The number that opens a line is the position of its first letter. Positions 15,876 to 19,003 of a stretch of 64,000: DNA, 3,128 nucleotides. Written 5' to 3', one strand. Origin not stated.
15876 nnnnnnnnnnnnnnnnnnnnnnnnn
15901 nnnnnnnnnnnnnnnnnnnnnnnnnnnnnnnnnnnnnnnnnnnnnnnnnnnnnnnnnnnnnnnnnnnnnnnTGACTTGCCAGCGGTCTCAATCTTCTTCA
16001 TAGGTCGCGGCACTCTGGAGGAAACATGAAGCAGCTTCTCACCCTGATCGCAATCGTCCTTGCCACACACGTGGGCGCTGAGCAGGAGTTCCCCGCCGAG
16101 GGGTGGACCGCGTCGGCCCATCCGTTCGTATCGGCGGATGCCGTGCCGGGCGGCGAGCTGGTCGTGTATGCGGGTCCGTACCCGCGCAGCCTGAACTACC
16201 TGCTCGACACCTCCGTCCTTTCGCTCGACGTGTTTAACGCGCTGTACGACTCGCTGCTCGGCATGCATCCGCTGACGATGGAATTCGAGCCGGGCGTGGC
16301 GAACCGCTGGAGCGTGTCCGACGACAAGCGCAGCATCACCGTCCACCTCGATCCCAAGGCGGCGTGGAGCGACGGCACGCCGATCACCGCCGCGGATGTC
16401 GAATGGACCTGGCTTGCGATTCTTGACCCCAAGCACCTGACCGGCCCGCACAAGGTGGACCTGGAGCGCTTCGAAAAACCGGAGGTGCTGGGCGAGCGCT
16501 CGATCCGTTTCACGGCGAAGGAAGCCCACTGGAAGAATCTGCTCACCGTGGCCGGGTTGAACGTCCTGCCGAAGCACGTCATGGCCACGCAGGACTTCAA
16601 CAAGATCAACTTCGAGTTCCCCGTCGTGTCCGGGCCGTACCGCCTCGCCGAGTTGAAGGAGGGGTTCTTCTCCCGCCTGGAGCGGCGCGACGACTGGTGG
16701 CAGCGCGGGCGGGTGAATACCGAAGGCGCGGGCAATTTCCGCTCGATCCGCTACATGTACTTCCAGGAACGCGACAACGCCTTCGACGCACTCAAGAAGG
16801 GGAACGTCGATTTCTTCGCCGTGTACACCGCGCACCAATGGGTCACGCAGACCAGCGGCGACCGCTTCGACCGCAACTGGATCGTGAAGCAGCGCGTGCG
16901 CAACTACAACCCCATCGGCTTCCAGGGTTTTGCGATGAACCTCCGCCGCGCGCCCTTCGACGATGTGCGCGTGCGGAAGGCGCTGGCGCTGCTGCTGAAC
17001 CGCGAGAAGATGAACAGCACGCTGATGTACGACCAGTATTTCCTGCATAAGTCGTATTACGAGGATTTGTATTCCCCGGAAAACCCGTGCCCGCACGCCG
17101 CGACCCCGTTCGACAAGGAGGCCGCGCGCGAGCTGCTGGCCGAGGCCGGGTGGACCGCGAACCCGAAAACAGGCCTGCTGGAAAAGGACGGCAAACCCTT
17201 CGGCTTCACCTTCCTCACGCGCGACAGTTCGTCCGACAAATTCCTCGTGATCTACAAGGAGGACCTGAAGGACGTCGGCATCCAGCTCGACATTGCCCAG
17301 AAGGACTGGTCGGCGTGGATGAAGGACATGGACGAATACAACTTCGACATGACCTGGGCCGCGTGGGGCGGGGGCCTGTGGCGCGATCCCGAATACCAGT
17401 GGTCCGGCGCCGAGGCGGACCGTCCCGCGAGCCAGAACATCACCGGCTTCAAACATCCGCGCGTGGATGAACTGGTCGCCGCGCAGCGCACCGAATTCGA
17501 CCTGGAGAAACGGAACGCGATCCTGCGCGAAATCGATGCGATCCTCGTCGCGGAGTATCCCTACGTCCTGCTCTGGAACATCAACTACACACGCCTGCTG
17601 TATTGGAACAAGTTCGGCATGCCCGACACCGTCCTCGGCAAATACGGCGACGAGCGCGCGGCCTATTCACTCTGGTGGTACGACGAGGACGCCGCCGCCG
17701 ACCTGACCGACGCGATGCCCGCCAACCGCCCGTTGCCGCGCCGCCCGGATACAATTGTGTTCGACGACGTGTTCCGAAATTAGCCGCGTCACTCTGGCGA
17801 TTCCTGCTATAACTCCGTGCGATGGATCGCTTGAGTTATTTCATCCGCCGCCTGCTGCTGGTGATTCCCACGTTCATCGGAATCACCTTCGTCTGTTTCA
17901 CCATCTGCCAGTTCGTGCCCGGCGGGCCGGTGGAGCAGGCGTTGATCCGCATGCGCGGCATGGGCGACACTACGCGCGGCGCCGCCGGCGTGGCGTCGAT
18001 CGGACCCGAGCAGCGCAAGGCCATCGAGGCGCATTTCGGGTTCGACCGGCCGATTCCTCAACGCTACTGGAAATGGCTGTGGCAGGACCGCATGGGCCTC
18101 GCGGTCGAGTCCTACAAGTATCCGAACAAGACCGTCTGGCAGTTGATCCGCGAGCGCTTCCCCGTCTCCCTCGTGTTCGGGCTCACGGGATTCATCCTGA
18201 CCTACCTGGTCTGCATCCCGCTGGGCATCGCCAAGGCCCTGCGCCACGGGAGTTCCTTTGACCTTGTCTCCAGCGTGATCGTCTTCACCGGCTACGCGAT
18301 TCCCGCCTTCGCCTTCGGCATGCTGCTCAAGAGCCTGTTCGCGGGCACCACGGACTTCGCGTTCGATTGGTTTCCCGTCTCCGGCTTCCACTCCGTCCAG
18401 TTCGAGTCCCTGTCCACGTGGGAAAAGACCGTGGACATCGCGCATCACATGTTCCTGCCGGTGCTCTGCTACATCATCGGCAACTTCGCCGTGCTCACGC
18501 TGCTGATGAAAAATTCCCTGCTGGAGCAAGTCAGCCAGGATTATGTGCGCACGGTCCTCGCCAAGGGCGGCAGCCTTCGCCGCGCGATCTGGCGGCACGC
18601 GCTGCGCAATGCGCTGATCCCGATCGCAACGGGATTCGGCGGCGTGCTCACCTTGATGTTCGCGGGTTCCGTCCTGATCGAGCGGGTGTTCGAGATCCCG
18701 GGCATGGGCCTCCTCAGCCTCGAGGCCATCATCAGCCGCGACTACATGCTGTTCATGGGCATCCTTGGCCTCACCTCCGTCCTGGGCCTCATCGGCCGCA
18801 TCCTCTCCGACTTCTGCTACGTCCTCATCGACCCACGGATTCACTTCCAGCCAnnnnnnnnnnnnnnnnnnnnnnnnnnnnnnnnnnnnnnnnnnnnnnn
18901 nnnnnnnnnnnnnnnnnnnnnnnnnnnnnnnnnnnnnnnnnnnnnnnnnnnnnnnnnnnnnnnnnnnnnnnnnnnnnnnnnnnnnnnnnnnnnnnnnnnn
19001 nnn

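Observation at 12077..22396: Doubled Opp/Dpp-type ABC importer sharing one pair of ATPases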

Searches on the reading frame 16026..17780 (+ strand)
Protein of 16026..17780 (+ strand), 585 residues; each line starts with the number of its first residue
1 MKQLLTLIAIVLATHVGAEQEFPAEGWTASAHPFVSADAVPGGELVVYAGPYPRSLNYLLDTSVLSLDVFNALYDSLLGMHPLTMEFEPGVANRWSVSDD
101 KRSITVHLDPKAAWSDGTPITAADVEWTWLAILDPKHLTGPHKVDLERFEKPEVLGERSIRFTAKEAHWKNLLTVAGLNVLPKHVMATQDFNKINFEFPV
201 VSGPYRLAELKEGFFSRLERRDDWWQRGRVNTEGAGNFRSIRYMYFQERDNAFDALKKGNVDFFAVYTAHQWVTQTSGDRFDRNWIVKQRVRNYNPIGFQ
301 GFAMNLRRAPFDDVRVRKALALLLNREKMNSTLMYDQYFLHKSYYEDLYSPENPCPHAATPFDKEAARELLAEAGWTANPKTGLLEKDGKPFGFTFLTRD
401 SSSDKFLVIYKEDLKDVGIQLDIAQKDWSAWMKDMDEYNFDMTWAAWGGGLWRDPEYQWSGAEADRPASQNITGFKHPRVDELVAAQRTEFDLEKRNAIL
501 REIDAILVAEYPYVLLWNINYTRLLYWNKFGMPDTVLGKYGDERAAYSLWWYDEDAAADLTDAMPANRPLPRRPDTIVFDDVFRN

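Call 5: search_protein_families(library=pfam, proteins=[window:16026-17780:+])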
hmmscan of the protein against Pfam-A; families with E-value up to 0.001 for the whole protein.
window:16026-17780:+ (585 aa): 1 family
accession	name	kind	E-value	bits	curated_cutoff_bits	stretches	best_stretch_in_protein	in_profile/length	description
PF00496.27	SBP_bac_5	-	3.7e-70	237.3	32.4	1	86-459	1-358/368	Bacterial extracellular solute-binding proteins, family 5 Middle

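Call 6: search_protein_families(library=ncbifam, proteins=[window:16026-17780:+])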
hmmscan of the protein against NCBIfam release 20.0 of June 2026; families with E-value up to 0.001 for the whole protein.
window:16026-17780:+ (585 aa): 10 families
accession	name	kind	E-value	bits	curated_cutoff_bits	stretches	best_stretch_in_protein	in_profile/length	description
TIGR02294.1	nickel_nikA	equivalog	2.4e-29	102.3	393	1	86-502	47-456/501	nickel ABC transporter substrate-binding protein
NF045467.1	Opp4A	equivalog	7.5e-28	97.1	650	1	55-519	48-528/556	oligopeptide ABC transporter substrate-binding protein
TIGR04028.1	SBP_KPN_01854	hypoth_equivalog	7.8e-27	94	468.5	1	69-506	26-467/509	TIGR04028 family ABC transporter substrate-binding protein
NF011684.0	PRK15104.1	equivalog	5.9e-20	71.5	947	2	302-522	301-514/543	oligopeptide ABC transporter substrate-binding protein OppA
NF047575.1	opine_bind_CntA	exception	2.8e-18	65.8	800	1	86-474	76-459/535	staphylopine-dependent metal ABC transporter substrate-binding lipoprotein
NF045468.1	Opp5A_nikA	equivalog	2e-17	62.9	600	1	85-510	55-450/488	nickel ABC transporter substrate-binding protein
NF011689.0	PRK15109.1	equivalog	7e-15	54.7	560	1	198-542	211-530/547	ABC transporter substrate-binding protein SapA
NF011942.0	PRK15413.1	equivalog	1.1e-13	50.8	594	1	61-516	46-480/512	glutathione ABC transporter substrate-binding protein GsiB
NF007287.0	PRK09755.1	equivalog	6.9e-12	45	1098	2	74-137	64-126/535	ABC transporter substrate-binding protein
NF043070.1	DppA_dipep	equivalog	5.8e-11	41.6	1005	1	44-118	30-105/535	dipeptide ABC transporter periplasmic-binding protein DppA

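Call 57: search_solved_structures(query=window:16026-17780:+, max_evalue=1e-10)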
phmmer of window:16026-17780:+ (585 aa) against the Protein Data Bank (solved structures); distinct sequences matched with E-value up to 1e-10: 52.
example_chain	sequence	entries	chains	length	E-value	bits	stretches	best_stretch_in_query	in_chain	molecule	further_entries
4ony_A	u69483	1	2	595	1.1e-49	172.6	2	91-347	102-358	Extracellular solute-binding protein family 5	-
7z8e_A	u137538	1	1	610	1e-48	169.4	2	33-346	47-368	ABC transporter substrate-binding protein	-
8fsr_A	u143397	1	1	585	4.9e-44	153.9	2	72-359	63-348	YejA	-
7z6f_E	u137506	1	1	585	6.1e-44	153.6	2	72-359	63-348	YejA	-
8fss_A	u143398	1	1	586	1.3e-43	152.6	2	72-359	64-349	YejA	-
7atr_A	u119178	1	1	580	1.7e-43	152.2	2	72-359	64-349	Uncharacterized protein YejA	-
8fsq_A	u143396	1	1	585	2e-43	151.9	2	72-359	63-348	YejA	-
5icq_A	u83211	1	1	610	1.1e-40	142.9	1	82-347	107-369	Methylocystis parvus OBBP MbnE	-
1xoc_A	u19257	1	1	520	4.4e-32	114.5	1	40-551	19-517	Oligopeptide-binding protein appA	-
4gl8_A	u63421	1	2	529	1.2e-23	86.6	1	301-528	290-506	Oligopeptide ABC transporter OppAIV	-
3o9p_A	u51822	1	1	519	4.5e-23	84.7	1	296-526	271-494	Periplasmic murein peptide-binding protein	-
4toz_A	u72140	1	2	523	1.1e-22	83.4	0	296-526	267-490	Periplasmic murein peptide-binding protein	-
4oet_A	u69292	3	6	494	1.5e-20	76.4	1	73-541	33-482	Putative peptide ABC-transport system periplasmic peptide-binding protein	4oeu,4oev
4qfk_H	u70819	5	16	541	1.4e-19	73.2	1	45-508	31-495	ABC transporter periplasmic peptide-binding protein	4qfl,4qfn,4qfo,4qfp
4oer_A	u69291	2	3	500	2e-19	72.6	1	86-456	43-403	NikA protein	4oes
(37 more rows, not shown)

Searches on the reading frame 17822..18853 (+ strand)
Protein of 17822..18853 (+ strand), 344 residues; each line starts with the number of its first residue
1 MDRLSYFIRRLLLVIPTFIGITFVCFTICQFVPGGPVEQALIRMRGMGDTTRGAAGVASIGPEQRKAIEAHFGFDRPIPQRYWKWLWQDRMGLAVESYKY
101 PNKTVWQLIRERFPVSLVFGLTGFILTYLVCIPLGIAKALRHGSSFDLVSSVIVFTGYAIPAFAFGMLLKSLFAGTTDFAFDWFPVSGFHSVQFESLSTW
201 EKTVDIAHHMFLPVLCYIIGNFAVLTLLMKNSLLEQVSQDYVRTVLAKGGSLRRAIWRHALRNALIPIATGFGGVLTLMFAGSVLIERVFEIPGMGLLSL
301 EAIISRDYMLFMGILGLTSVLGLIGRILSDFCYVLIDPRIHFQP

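Call 5: search_protein_families(library=pfam, proteins=[window:17822-18853:+])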
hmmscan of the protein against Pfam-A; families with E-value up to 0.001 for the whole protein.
window:17822-18853:+ (344 aa): 2 families
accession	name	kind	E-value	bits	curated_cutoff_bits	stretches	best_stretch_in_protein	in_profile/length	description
PF00528.27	BPD_transp_1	-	7.8e-32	110.9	26.4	1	132-340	2-182/184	Binding-protein-dependent transport system inner membrane component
PF19300.4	BPD_transp_1_N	-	0.00015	22.3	23.8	0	6-116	4-110/114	Binding-prot-dependent transport system membrane comp, N-term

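Call 6: search_protein_families(library=ncbifam, proteins=[window:17822-18853:+])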
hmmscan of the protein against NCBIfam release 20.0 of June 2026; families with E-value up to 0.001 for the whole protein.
window:17822-18853:+ (344 aa): 12 families
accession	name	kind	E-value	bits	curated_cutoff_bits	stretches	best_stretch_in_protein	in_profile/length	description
NF011712.0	PRK15133.1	subfamily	9.9e-86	287.9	445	2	56-343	77-362/364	microcin C ABC transporter permease YejB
NF045472.1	Opp4B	equivalog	7.3e-62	209.5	450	1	4-340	2-318/319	oligopeptide ABC transporter permease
NF045470.1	Opp2B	equivalog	1e-57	195.6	350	1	10-340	1-299/300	nickel ABC transporter permease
NF045471.1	Opp3B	equivalog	1.3e-49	169.3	480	1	5-342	3-304/308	oligopeptide ABC transporter permease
NF045469.1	Opp1B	equivalog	7.7e-49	166.8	380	1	5-340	3-306/307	nickel/cobalt ABC transporter permease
NF008161.0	PRK10914.1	equivalog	7e-48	163.5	590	1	4-342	2-337/339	dipeptide ABC transporter permease DppB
TIGR02789.1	nickel_nikB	equivalog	8e-46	156.9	447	1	5-341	3-307/314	nickel ABC transporter permease subunit NikB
NF007008.0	PRK09471.1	equivalog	1.1e-43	149.9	388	1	4-342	2-306/306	oligopeptide ABC transporter permease OppB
NF011661.0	PRK15081.1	equivalog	6.1e-36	124.5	463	1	4-343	2-306/306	glutathione ABC transporter permease GsiC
NF007677.0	PRK10352.1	equivalog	2.6e-35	122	433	1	4-341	2-307/314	nickel ABC transporter permease subunit NikB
NF043081.1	MMSYN1_0165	equivalog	5e-34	117.9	350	1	92-343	152-387/388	oligopeptide ABC transporter permease OppB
NF011690.0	PRK15110.1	equivalog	1.2e-26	94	432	1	103-340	64-313/321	putrescine export ABC transporter permease SapB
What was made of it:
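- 17822..18856 (+): B2: YejB-like permease. The best NCBIfam hit is YejB (NF011712) at 288 bits, below the 445-bit cut-off (call 6).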
